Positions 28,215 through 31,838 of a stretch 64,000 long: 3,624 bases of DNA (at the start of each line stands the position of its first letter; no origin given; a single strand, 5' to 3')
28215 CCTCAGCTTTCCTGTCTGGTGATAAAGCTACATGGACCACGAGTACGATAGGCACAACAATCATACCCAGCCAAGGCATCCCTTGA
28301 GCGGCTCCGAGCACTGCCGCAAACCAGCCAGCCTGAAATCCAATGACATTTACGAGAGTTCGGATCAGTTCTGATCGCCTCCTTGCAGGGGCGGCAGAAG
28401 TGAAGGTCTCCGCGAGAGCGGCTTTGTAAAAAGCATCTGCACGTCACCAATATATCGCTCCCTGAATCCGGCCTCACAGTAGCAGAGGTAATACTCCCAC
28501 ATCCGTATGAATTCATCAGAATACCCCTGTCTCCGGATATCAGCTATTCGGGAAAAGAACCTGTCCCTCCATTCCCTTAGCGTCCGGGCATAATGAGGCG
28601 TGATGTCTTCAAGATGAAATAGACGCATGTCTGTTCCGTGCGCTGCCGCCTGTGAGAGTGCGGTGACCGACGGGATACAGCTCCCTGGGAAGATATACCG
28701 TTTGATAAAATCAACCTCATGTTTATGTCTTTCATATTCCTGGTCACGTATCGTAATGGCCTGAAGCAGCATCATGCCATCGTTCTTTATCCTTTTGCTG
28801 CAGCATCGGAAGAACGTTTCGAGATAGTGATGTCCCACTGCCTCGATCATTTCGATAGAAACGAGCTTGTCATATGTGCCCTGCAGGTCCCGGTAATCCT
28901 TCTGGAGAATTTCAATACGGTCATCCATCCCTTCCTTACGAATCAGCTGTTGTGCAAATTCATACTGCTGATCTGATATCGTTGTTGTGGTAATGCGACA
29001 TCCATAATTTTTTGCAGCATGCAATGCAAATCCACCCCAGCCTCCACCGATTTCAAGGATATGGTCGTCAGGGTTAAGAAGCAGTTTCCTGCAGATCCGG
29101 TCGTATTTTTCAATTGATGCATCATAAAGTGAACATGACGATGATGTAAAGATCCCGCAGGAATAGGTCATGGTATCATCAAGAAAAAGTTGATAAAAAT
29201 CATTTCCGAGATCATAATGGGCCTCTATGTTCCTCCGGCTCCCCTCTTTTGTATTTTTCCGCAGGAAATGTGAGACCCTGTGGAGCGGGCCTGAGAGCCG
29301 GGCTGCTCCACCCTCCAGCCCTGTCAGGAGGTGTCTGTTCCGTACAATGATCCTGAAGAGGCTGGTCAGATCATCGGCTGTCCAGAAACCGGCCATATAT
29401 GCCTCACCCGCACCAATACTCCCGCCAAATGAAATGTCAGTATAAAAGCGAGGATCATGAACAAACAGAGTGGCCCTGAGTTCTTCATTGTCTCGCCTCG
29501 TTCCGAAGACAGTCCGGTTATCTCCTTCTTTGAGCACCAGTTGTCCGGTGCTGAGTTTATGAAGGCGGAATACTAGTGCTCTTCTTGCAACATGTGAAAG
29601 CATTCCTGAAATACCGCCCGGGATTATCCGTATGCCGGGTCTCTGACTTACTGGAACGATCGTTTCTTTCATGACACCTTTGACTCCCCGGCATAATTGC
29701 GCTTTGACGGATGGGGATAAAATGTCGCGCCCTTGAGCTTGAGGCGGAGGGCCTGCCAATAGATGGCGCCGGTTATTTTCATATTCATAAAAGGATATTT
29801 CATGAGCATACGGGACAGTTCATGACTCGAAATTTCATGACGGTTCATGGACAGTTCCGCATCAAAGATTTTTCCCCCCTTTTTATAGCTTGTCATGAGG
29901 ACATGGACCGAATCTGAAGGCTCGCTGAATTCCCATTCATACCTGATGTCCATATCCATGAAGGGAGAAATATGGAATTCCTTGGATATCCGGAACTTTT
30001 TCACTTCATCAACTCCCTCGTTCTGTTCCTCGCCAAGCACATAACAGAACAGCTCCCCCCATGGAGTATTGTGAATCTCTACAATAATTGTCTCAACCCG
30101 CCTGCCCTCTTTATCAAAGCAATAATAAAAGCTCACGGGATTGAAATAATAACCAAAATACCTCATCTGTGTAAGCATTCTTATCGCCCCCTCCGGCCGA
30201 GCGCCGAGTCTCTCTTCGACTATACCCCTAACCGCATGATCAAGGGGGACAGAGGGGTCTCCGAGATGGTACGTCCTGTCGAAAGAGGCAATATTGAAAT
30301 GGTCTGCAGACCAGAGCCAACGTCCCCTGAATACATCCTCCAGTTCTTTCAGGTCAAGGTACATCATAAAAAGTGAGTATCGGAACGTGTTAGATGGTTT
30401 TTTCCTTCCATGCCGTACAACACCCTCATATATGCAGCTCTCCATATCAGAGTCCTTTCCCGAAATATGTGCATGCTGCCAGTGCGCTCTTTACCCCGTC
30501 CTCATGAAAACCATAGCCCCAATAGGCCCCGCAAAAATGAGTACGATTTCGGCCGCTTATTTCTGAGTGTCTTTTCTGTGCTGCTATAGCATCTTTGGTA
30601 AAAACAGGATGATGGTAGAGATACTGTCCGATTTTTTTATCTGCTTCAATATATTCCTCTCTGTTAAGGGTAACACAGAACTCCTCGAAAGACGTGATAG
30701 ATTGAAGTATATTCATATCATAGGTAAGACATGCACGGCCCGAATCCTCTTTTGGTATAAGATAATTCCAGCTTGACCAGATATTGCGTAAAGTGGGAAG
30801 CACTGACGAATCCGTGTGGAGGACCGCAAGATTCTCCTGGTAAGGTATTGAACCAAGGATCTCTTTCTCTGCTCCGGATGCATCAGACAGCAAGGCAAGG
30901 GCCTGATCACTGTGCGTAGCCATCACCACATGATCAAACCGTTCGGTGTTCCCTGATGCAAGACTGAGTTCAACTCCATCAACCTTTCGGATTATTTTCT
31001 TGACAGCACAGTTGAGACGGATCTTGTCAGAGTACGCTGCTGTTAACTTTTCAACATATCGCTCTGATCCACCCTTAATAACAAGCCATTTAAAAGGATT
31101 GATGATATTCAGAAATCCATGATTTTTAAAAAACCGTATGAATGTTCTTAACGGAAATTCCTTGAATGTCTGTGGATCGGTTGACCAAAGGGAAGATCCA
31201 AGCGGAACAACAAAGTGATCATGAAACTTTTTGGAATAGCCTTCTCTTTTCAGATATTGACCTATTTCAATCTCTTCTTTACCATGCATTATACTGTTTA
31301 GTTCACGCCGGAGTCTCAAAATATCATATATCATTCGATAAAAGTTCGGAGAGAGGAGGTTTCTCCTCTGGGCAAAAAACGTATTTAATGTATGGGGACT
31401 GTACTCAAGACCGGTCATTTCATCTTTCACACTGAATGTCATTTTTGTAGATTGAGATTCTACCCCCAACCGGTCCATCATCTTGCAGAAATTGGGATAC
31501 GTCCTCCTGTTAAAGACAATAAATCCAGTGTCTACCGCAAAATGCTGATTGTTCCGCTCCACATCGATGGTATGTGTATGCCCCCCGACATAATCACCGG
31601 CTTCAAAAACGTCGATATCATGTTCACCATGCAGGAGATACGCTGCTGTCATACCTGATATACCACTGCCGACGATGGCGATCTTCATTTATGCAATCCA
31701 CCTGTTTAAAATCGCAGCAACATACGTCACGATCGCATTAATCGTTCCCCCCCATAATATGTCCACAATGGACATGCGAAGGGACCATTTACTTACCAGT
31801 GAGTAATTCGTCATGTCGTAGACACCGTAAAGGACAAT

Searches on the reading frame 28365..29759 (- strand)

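Call 13: search_protein_families(library=pfam, proteins=[window:28365-29759:-], max_evalue=0.001)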
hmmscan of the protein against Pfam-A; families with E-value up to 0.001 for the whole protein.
window:28365-29759:- (464 aa): 5 families
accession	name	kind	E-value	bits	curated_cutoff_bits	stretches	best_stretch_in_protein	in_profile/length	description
PF02353.26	CMAS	-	2.9e-84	283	27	1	173-438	5-269/273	Mycolic acid cyclopropane synthetase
PF13649.12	Methyltransf_25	-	2e-10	41.6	27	1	234-328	1-97/97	Methyltransferase domain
PF08241.18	Methyltransf_11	-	4.1e-08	34.2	21.2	1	235-331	1-94/95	Methyltransferase domain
PF08242.18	Methyltransf_12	-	2.3e-07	31.9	30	1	235-329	1-97/98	Methyltransferase domain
PF13489.12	Methyltransf_23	-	2.4e-06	27.8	27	1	221-344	11-128/164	Methyltransferase domain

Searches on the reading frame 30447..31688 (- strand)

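Call 13: search_protein_families(library=pfam, proteins=[window:30447-31688:-], max_evalue=0.001)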
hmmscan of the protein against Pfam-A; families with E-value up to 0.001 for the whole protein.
window:30447-31688:- (413 aa): 4 families
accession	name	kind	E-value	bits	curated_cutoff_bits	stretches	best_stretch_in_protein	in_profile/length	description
PF01593.30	Amino_oxidase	-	2.4e-26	93.5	19.8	1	10-264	1-260/443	Flavin containing amine oxidoreductase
PF13450.12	NAD_binding_8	-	5.8e-15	55.8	21.9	1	5-74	1-68/68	NAD(P)-binding Rossmann-like domain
PF01266.30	DAO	-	1.2e-06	28.7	27.9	1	2-38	1-38/353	FAD dependent oxidoreductase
PF07992.20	Pyr_redox_2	-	0.00047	20.1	26.1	0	1-34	1-36/291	Pyridine nucleotide-disulphide oxidoreductase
